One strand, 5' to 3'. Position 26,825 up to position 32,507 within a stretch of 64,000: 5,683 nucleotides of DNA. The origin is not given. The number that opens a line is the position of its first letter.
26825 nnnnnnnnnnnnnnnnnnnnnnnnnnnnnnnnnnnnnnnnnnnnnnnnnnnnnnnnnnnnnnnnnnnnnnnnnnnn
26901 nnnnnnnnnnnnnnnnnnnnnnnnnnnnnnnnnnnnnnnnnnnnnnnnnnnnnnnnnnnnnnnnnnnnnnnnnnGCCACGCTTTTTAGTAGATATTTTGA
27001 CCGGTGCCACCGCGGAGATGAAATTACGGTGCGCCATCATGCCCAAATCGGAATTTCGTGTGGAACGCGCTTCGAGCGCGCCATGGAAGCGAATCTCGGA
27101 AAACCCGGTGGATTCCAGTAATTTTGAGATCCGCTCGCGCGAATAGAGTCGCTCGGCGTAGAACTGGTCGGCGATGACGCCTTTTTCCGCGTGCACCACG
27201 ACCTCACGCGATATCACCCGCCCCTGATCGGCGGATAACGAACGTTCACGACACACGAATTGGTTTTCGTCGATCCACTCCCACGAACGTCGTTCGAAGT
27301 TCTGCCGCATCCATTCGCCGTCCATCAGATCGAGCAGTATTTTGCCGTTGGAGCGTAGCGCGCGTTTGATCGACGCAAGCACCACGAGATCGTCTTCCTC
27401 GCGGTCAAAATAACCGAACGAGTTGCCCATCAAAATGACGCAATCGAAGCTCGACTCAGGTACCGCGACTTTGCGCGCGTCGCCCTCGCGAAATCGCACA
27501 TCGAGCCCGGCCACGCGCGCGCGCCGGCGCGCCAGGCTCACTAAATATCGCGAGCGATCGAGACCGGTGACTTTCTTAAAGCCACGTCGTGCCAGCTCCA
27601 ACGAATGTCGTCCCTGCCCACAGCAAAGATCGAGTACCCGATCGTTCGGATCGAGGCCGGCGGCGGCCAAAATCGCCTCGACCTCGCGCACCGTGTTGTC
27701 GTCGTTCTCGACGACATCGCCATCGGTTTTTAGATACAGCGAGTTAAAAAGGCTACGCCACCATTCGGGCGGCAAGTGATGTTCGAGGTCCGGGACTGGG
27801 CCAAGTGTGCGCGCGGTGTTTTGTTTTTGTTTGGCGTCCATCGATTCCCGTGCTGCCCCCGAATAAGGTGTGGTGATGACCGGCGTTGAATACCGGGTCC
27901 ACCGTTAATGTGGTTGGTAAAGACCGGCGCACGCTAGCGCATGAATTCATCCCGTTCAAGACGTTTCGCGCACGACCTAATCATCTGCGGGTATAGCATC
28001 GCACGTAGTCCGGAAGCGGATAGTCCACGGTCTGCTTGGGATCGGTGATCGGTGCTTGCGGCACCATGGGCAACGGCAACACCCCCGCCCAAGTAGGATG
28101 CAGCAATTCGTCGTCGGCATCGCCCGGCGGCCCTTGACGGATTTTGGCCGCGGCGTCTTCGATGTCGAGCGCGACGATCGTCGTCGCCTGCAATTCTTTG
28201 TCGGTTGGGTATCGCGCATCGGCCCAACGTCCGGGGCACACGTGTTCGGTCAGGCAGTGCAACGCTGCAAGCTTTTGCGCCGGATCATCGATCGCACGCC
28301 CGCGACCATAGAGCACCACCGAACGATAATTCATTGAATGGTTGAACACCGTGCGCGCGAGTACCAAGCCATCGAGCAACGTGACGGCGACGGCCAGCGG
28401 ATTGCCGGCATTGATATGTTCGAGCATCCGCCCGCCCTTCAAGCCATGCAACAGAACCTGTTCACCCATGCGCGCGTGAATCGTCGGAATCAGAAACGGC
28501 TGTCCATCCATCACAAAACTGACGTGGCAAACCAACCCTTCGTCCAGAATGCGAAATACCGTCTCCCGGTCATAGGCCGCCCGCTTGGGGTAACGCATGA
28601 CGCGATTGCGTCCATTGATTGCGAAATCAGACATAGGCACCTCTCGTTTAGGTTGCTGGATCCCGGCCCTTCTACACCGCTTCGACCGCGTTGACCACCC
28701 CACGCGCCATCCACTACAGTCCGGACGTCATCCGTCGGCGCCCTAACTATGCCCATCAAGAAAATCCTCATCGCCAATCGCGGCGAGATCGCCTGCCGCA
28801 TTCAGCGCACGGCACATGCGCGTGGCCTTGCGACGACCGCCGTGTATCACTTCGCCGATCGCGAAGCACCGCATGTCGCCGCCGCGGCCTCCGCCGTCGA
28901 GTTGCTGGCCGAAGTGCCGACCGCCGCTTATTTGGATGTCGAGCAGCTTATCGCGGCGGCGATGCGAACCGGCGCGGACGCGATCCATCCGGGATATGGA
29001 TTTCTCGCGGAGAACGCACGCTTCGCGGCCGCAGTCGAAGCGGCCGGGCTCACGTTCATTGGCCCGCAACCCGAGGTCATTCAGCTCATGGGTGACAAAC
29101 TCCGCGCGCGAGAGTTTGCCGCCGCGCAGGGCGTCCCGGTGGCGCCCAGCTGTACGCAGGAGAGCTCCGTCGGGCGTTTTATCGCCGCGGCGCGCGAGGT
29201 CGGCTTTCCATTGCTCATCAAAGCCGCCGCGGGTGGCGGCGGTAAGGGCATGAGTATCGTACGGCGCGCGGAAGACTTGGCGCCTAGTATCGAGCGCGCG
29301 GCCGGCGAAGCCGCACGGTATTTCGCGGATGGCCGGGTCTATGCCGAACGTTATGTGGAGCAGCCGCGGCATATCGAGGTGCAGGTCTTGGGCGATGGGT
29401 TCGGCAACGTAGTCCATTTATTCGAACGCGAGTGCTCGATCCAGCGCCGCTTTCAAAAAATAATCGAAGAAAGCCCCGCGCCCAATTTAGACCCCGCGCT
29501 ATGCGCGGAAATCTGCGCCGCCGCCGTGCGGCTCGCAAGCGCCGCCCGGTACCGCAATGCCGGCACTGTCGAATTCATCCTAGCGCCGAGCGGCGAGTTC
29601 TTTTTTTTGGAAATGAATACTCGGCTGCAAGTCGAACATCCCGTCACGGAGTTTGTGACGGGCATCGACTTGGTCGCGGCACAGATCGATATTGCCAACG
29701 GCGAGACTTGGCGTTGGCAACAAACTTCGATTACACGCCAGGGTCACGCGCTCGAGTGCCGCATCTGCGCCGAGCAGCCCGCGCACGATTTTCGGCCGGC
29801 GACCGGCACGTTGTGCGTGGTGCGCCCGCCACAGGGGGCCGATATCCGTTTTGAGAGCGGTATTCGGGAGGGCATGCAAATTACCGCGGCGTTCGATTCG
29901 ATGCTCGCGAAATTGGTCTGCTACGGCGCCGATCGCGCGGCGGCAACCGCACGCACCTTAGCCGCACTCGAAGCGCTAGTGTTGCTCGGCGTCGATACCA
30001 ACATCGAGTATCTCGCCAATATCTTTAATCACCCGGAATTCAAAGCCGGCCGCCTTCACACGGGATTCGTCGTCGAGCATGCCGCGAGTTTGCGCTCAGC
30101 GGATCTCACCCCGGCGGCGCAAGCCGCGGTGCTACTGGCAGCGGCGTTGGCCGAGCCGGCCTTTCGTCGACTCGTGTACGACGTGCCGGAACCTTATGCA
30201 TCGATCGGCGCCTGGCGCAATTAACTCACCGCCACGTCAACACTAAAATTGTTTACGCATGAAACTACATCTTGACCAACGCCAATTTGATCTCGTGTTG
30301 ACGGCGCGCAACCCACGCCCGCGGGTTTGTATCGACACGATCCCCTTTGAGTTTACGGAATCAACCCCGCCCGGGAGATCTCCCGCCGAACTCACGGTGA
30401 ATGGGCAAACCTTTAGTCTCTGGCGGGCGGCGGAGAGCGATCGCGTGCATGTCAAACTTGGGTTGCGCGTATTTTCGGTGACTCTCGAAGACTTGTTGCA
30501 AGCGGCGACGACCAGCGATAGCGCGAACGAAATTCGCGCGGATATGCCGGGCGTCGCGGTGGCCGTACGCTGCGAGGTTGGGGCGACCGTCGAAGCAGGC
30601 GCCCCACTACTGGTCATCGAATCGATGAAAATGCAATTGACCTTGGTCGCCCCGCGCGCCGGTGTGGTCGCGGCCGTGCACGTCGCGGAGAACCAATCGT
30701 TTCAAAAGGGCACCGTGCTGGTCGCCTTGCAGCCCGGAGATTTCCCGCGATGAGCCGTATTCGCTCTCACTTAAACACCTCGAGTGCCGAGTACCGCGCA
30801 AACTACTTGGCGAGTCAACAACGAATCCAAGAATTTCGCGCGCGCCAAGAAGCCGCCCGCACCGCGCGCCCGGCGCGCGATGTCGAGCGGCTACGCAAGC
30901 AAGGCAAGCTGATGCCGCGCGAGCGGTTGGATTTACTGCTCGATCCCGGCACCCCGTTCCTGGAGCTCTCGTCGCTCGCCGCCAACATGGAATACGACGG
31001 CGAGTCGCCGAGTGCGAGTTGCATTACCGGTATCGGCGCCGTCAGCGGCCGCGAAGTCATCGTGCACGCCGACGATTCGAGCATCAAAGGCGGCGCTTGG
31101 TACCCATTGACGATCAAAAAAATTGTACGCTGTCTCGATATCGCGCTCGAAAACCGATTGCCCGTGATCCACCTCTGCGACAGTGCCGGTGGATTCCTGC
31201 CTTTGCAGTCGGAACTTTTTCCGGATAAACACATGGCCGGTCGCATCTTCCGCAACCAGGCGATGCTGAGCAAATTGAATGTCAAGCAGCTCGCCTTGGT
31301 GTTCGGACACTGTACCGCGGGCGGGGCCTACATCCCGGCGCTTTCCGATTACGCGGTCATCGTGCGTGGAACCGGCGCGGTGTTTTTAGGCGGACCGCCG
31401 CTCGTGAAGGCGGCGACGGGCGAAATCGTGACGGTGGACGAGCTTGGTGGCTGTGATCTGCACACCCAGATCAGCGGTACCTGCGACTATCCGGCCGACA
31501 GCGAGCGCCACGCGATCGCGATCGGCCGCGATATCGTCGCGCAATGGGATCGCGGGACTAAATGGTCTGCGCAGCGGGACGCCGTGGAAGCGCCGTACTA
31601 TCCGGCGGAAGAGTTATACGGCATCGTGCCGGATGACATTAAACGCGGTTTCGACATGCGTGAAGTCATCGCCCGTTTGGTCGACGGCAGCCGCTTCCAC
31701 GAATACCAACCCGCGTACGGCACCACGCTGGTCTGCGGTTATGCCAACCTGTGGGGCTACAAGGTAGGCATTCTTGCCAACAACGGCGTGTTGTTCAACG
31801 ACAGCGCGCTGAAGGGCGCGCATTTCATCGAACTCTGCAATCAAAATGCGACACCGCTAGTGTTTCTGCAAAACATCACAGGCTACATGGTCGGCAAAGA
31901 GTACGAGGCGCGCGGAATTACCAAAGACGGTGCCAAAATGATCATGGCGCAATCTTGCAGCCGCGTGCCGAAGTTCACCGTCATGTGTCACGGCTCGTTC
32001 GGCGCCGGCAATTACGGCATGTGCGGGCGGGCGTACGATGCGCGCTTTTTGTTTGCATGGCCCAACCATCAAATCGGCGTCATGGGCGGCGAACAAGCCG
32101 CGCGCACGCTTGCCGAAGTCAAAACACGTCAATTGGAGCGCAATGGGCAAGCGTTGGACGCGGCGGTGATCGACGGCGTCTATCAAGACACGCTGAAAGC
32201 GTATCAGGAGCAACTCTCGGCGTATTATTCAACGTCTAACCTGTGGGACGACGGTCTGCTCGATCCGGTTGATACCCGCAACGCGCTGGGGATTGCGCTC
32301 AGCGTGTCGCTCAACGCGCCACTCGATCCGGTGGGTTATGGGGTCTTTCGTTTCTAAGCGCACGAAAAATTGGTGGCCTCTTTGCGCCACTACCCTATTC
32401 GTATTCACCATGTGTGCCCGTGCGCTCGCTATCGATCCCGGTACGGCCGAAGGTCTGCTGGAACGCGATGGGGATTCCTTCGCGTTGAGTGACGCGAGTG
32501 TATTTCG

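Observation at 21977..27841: Methyltransferase::Ddl-like ATP-grasp fusion heading an SDR, RND exporter and LolA-like operon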

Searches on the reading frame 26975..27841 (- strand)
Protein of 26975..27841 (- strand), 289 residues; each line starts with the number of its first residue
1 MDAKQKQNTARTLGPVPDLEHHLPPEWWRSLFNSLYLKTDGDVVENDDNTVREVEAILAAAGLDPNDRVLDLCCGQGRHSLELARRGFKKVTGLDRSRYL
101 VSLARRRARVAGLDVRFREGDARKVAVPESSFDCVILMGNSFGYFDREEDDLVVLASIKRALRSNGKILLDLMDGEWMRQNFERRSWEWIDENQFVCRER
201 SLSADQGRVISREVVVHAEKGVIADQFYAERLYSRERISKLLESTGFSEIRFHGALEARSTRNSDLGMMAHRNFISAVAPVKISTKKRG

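Call 39: search_solved_structures(query=window:26975-27841:-, max_evalue=1e-8, show_alignments=2)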
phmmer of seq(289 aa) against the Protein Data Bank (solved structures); distinct sequences matched with E-value up to 1e-8: 11.
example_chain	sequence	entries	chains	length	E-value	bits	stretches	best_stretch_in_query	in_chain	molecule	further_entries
9ri2_A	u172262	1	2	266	1.6e-27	99.7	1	26-258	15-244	Methyltransferase, putative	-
1wzn_A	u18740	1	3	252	1.4e-14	57.2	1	66-172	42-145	SAM-dependent methyltransferase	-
1ve3_A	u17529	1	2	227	1.1e-10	44.4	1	63-174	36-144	hypothetical protein PH0226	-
3bus_A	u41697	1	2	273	8.5e-10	41.5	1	34-166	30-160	Methyltransferase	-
3d2l_A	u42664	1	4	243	9e-10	41.4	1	63-189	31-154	SAM-dependent methyltransferase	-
5jdy_A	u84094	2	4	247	1.6e-09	40.7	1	53-178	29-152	Methyl transferase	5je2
5jdz_A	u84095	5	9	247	1.6e-09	40.6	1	53-178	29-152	Methyl transferase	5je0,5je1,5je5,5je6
5je3_A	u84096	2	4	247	1.6e-09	40.6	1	53-178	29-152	Methyl transferase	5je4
7wzg_A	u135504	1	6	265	1.7e-09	40.5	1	68-187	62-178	Cypemycin N-terminal methyltransferase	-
9gdj_A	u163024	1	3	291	2.2e-09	40.2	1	66-174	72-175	Methyltransferase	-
6uv6_A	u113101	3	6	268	5.3e-09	38.9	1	54-168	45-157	D-glucose O-methyltransferase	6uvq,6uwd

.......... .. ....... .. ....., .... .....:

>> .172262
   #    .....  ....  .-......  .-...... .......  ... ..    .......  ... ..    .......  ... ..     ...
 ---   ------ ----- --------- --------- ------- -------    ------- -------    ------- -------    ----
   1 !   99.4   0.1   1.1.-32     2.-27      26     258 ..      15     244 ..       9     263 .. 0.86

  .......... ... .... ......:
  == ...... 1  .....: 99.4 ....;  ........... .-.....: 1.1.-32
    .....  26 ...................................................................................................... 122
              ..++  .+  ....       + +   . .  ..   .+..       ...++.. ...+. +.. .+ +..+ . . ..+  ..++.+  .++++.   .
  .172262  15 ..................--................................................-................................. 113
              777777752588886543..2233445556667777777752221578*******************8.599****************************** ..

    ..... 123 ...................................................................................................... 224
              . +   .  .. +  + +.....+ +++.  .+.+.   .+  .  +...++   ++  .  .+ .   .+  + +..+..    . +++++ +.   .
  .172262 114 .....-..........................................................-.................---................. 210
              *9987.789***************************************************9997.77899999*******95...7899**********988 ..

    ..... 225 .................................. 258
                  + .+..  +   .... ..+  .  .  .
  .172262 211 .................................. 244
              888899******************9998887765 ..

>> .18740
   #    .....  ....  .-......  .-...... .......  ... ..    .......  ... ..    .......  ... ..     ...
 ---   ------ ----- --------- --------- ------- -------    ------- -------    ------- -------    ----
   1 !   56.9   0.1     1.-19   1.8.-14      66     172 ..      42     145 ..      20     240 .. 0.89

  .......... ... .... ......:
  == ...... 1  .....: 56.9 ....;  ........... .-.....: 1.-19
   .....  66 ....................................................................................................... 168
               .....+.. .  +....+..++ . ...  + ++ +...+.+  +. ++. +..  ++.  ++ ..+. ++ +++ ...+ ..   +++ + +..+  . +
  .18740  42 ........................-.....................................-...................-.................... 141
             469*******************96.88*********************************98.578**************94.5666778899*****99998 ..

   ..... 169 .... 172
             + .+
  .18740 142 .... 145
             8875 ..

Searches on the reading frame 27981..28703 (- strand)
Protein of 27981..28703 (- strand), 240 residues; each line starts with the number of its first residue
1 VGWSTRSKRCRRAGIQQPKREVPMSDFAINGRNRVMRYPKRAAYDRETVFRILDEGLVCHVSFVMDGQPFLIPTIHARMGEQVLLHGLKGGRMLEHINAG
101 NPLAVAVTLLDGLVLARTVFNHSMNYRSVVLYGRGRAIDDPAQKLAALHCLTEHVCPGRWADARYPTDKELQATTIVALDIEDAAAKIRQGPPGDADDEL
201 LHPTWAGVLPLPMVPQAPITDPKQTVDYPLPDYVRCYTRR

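Call 25: search_protein_families(library=pfam, proteins=[window:27981-28703:-], max_evalue=0.0001)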
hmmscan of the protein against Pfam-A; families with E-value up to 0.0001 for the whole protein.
window:27981-28703:- (240 aa): 1 family
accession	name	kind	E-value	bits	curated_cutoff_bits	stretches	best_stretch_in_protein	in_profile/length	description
PF12900.13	Pyridox_ox_2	-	1.7e-39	135.4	27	1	45-187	1-139/140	Pyridoxamine 5'-phosphate oxidase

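Call 82: search_protein_families(library=ncbifam, proteins=[window:27981-28703:-], max_evalue=1e-10)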
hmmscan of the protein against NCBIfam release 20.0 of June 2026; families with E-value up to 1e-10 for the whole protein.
window:27981-28703:- (240 aa): 0 families

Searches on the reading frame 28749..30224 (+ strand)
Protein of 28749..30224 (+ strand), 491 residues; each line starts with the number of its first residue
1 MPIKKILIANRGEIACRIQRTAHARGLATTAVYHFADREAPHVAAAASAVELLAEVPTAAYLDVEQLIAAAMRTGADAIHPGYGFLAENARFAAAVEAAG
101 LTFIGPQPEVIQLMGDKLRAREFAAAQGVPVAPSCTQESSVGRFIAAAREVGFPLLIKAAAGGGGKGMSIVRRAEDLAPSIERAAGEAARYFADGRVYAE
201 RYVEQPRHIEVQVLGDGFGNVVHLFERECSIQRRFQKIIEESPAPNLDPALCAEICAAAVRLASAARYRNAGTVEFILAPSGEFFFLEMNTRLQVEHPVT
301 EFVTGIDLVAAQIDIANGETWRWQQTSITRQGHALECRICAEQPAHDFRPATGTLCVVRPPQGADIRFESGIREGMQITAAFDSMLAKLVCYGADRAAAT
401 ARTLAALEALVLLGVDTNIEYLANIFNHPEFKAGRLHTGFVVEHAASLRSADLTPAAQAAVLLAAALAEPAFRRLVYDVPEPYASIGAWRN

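Call 25: search_protein_families(library=pfam, proteins=[window:28749-30224:+], max_evalue=0.0001)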
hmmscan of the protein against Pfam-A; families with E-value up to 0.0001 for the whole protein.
window:28749-30224:+ (491 aa): 5 families
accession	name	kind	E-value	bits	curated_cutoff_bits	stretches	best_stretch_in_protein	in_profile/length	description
PF02786.22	CPSase_L_D2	-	5.5e-66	222.5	19.8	1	116-320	1-207/211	Carbamoyl-phosphate synthase L chain, ATP binding domain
PF00289.28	Biotin_carb_N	-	7.4e-39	133.1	25.5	1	3-111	2-110/110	Biotin carboxylase, N-terminal domain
PF02785.25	Biotin_carb_C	-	1.5e-32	112.3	32.4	1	336-441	1-106/108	Biotin carboxylase C-terminal domain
PF07478.18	Dala_Dala_lig_C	-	2.2e-09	37.6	24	1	145-291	29-174/204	D-ala D-ala ligase C-terminus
PF02222.28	ATP-grasp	-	4.2e-06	27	27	1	124-277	3-148/179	ATP-grasp domain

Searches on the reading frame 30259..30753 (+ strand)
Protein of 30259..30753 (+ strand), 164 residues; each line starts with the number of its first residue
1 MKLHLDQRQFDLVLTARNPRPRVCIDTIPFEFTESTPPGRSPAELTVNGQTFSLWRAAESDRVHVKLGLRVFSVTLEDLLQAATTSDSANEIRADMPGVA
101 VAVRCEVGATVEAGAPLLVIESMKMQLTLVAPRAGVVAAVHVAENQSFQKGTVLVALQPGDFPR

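Call 25: search_protein_families(library=pfam, proteins=[window:30259-30753:+], max_evalue=0.0001)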
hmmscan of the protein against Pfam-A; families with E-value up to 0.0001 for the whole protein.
window:30259-30753:+ (164 aa): 3 families
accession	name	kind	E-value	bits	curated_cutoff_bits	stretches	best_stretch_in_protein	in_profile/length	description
PF00364.28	Biotin_lipoyl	-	4e-15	55.8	22.1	1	91-157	2-73/73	Biotin-requiring enzyme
PF13533.13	Biotin_lipoyl_2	-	2.3e-06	27.7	29.8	0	133-157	7-31/32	Biotin-lipoyl like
PF13437.12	HlyD_3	-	3.4e-05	25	22.2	0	128-159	1-32/106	HlyD family secretion protein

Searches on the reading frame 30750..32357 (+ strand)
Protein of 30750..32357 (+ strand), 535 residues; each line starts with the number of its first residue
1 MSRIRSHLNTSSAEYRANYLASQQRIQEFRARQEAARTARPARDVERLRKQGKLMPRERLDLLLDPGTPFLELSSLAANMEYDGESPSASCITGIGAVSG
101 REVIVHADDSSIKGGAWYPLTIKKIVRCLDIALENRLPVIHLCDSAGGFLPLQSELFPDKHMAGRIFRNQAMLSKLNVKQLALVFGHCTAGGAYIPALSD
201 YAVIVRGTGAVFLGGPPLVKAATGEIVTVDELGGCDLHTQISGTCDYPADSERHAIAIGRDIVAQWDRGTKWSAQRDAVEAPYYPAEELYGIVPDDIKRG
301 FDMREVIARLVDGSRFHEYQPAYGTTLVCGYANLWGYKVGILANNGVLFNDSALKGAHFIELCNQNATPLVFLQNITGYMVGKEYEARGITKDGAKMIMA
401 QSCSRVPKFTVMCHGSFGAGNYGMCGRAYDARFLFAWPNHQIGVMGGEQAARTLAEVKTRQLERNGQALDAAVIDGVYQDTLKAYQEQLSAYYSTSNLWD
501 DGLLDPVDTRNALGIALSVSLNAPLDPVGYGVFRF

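Call 25: search_protein_families(library=pfam, proteins=[window:30750-32357:+], max_evalue=0.0001)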
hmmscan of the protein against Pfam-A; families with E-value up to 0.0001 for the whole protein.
window:30750-32357:+ (535 aa): 2 families
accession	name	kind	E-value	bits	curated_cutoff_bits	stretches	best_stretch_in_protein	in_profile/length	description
PF01039.27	Carboxyl_trans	-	2.4e-132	442.5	22.3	1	49-524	3-482/493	Carboxyl transferase domain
PF03255.19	ACCA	-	9.6e-07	28.7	23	0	115-202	126-210/310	Acetyl co-enzyme A carboxylase carboxyltransferase-like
